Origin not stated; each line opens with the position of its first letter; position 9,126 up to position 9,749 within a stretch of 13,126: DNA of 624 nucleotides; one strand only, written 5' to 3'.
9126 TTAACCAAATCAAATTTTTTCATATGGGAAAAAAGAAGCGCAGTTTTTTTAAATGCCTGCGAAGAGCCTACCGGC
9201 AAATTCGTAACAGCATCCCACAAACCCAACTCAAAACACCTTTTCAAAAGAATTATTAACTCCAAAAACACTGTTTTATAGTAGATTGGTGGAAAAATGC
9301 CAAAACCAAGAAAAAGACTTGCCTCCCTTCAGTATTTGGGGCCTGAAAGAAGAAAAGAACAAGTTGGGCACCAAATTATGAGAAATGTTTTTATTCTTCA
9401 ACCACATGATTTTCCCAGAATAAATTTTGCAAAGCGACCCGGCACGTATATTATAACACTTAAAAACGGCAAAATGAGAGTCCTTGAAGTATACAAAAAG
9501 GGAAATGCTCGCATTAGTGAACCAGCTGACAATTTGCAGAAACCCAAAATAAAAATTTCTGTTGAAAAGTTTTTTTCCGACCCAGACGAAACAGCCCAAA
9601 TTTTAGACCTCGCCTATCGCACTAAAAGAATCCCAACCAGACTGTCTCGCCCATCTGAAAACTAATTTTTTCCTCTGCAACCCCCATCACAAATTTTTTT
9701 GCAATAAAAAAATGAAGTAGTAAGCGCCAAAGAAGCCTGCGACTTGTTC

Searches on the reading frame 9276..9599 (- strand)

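Call 6: search_protein_families(library=ncbifam, proteins=[window:9276-9599:-], max_evalue=1)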
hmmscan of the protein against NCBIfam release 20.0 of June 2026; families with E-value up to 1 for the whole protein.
window:9276-9599:- (107 aa): 0 families

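Call 7: search_protein_families(library=padloc, proteins=[window:9276-9599:-], max_evalue=1)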
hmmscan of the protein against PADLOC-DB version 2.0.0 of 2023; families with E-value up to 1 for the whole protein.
window:9276-9599:- (107 aa): 0 families

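Call 8: search_protein_families(library=phrogs, proteins=[window:9276-9599:-], max_evalue=1)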
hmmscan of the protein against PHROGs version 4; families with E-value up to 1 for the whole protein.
window:9276-9599:- (107 aa): 1 family
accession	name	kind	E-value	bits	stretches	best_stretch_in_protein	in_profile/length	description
phrog_2803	-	unknown function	0.027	14.7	1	19-60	169-212/311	-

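Call 60: search_protein_families(library=pfam, proteins=[window:9276-9599:-], max_evalue=0.01)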
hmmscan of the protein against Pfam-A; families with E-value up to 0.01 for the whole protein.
window:9276-9599:- (107 aa): 0 families
